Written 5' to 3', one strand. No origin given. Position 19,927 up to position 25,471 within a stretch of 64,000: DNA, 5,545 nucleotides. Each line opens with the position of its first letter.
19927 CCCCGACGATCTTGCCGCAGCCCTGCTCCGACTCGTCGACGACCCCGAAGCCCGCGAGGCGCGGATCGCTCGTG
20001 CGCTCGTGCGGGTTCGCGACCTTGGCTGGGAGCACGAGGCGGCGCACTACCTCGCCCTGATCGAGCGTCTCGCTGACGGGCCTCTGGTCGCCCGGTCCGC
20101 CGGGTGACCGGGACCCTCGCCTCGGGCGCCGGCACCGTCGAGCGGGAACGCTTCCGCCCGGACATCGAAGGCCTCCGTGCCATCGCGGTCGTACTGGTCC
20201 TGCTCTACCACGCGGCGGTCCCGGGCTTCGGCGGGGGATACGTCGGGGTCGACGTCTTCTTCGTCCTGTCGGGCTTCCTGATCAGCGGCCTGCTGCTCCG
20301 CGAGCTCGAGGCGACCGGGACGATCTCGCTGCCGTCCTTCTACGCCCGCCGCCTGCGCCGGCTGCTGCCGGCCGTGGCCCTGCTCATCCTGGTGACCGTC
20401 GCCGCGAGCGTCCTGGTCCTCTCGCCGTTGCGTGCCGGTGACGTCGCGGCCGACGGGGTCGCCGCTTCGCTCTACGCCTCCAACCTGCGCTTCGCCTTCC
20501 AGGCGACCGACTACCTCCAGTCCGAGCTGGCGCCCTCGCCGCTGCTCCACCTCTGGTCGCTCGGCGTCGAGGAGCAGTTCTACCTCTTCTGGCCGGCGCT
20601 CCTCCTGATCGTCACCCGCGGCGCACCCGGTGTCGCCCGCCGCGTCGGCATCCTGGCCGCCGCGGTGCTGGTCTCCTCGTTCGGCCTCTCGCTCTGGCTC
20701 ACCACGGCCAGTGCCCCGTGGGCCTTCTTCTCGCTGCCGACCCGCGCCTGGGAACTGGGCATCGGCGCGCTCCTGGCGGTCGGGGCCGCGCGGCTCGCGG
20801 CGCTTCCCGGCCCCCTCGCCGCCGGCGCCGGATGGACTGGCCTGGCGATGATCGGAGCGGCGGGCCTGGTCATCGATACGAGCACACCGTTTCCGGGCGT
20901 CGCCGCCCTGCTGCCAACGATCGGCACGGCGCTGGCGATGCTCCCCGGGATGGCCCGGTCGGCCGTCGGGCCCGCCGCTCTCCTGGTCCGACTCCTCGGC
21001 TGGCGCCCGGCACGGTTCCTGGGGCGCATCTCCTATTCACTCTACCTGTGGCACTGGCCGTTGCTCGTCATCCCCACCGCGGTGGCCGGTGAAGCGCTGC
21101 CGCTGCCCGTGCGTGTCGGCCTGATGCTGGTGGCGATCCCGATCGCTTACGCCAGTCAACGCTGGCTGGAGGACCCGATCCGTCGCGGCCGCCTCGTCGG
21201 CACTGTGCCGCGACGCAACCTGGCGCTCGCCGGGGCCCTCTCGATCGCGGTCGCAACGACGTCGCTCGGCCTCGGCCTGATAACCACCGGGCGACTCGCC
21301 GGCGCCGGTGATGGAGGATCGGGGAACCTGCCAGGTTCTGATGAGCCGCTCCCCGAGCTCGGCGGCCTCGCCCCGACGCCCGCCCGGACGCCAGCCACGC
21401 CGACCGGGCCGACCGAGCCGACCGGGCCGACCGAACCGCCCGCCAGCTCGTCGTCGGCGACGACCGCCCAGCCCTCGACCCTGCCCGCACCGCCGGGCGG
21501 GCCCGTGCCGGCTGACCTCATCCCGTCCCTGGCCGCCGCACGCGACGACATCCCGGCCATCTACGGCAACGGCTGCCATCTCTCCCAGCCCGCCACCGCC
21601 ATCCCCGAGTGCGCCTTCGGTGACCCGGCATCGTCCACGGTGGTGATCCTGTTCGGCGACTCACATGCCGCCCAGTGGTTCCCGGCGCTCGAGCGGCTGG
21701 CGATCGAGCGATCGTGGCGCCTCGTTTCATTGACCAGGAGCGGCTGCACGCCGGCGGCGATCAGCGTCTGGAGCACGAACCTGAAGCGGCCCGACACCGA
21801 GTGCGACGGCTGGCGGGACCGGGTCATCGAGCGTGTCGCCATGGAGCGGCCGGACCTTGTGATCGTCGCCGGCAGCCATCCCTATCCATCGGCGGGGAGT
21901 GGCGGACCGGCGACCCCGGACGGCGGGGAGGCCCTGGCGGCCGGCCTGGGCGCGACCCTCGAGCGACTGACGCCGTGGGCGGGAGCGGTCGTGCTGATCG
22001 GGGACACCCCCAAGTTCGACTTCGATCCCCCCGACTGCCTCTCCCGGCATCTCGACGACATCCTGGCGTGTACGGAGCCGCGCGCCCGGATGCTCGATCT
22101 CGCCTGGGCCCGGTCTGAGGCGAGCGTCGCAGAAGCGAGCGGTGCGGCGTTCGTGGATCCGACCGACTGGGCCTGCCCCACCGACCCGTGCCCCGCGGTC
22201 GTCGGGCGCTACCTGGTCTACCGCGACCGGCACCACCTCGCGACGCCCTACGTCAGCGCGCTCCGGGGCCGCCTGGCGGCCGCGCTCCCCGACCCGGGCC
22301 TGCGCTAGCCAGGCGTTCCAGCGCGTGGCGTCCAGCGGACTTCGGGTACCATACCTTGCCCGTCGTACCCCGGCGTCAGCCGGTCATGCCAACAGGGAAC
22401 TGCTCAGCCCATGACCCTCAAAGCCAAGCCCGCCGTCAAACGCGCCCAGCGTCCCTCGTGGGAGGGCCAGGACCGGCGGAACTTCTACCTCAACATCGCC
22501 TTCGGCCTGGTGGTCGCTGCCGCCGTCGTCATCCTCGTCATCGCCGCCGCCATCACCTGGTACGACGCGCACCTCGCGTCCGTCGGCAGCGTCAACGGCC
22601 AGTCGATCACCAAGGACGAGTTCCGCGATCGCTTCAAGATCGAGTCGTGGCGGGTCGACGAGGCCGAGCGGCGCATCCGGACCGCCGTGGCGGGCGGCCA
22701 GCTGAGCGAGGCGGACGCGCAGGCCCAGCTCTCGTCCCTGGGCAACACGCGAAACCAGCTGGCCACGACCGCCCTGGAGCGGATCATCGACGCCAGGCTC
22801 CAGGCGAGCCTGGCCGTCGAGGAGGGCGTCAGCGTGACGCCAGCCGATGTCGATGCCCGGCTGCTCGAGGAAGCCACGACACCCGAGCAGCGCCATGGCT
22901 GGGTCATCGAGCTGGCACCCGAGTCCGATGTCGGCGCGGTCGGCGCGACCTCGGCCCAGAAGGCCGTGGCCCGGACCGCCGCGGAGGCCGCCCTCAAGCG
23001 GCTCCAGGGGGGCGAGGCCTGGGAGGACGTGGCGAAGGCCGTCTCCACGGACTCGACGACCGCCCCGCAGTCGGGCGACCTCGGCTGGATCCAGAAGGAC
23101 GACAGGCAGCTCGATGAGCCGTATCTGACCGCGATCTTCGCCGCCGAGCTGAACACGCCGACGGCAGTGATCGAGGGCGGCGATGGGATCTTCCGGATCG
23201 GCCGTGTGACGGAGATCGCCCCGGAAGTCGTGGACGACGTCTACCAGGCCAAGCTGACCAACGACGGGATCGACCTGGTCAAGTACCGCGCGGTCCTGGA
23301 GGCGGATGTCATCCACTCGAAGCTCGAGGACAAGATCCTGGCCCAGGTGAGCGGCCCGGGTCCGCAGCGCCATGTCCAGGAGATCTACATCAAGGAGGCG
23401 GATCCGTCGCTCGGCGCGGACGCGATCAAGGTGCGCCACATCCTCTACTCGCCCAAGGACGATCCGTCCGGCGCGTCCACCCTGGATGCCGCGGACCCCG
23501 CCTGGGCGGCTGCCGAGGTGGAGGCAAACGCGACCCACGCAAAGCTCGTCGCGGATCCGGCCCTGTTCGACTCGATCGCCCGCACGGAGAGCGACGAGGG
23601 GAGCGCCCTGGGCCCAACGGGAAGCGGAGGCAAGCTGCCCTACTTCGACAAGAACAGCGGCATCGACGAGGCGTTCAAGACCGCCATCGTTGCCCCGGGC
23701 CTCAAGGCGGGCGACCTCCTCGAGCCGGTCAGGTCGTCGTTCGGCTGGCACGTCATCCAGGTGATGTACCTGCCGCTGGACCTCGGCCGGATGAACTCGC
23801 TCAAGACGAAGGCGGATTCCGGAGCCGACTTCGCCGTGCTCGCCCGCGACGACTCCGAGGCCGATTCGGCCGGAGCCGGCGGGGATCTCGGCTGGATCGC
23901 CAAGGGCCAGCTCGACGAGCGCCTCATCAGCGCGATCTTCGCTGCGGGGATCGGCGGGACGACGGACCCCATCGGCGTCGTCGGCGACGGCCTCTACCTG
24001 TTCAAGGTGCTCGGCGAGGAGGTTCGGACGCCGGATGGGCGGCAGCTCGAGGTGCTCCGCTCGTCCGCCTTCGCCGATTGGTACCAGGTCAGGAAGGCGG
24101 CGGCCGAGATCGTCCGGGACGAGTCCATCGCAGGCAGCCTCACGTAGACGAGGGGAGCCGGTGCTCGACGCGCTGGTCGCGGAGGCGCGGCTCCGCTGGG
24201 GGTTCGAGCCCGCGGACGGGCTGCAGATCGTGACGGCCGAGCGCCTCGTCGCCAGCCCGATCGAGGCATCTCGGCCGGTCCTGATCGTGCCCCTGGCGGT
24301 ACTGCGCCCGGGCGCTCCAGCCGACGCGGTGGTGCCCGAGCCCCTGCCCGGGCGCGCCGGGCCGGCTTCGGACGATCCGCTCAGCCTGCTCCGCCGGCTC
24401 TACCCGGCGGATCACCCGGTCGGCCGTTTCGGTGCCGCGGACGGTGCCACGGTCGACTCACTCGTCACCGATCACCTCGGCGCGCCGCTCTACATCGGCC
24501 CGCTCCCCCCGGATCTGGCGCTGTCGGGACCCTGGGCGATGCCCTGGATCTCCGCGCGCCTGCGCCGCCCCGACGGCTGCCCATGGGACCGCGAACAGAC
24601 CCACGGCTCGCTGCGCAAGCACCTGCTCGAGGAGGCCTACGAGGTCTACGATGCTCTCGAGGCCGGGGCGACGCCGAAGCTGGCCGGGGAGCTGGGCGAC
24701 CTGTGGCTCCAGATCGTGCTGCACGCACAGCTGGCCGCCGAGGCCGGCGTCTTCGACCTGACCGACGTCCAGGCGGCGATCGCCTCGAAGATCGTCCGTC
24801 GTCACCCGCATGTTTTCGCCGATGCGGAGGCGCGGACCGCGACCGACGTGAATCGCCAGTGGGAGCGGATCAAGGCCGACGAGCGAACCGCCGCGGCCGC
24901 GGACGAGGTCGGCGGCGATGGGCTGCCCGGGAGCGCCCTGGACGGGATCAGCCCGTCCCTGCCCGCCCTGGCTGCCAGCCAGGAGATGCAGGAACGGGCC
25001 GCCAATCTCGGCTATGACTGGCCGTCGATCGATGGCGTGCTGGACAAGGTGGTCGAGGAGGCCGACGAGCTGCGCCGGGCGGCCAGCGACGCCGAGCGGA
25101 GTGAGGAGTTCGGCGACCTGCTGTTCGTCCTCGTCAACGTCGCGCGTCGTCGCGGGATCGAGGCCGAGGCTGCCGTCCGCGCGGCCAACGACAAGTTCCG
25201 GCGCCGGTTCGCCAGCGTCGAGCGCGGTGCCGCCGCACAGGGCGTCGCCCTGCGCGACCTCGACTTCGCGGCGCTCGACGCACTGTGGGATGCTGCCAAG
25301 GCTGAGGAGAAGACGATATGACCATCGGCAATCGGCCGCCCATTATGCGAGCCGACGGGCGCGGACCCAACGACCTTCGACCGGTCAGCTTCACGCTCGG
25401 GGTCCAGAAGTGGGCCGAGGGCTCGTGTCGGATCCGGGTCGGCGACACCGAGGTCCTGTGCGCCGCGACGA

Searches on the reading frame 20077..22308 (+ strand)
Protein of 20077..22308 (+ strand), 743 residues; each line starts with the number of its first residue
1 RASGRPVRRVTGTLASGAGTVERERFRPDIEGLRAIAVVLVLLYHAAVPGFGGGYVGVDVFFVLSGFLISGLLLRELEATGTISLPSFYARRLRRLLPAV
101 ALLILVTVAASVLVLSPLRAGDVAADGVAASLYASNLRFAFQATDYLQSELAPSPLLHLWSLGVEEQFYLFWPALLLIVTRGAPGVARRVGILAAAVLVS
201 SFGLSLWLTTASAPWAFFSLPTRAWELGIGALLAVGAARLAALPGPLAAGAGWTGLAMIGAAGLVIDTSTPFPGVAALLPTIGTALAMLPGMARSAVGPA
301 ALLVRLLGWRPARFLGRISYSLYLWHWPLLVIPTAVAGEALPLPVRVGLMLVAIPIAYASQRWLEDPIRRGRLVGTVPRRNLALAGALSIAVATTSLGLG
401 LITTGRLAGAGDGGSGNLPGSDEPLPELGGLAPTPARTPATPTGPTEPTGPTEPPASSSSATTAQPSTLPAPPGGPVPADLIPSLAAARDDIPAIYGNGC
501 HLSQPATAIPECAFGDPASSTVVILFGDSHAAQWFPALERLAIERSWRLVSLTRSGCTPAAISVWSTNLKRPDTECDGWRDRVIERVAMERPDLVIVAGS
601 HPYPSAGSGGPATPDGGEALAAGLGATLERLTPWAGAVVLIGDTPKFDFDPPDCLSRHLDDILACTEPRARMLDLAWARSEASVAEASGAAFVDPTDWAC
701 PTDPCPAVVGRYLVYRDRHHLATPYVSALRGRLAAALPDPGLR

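Call 44: search_protein_families(library=pfam, proteins=[window:20077-22308:+], max_evalue=0.0001)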
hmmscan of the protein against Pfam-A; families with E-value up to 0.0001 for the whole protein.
window:20077-22308:+ (743 aa): 2 families
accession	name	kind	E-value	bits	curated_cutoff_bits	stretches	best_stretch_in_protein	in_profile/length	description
PF19040.6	SGNH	-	1.3e-32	113.9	27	1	500-733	2-246/248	SGNH domain (fused to AT3 domains)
PF01757.29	Acyl_transf_3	-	2.2e-29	103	31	1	29-359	3-323/326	Acyltransferase domain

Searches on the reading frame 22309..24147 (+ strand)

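Call 44: search_protein_families(library=pfam, proteins=[window:22309-24147:+], max_evalue=0.0001)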
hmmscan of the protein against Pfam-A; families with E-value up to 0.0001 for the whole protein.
window:22309-24147:+ (612 aa): 4 families
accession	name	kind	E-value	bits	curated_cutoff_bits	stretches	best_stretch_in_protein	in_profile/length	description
PF00639.27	Rotamase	-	2.9e-32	111.9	21.7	3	377-486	1-96/97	PPIC-type PPIASE domain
PF13616.12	Rotamase_3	-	3e-32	112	22.5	3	213-297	28-110/116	PPIC-type PPIASE domain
PF13145.12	Rotamase_2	-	7.8e-16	59.4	27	1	221-309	32-114/121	PPIC-type PPIASE domain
PF13624.11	SurA_N_3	-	6.4e-06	26.5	27.2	1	61-185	14-117/162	SurA-like N-terminal domain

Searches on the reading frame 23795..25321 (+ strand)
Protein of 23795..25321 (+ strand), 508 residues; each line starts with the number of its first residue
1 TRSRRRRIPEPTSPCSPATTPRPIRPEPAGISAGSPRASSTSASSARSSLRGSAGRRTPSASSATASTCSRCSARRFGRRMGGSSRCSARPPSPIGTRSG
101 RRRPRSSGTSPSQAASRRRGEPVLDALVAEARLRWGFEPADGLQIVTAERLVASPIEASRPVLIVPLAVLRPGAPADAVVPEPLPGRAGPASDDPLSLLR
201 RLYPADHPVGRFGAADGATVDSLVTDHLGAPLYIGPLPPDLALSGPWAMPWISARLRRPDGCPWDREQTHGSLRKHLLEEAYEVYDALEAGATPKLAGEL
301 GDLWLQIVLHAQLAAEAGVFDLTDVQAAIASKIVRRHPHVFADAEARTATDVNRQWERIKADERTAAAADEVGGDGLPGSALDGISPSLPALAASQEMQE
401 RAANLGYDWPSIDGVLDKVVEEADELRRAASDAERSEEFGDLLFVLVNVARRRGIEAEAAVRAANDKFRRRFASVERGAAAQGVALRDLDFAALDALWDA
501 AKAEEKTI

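Call 44: search_protein_families(library=pfam, proteins=[window:23795-25321:+], max_evalue=0.0001)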
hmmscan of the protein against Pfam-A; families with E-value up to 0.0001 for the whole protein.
window:23795-25321:+ (508 aa): 2 families
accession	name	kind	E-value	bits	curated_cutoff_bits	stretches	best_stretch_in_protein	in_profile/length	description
PF03819.22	MazG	-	7.8e-30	103.4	22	2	268-341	1-74/74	MazG nucleotide pyrophosphohydrolase domain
PF01503.22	PRA-PH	-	4.4e-09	37.1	21.3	0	415-464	30-82/86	Phosphoribosyl-ATP pyrophosphohydrolase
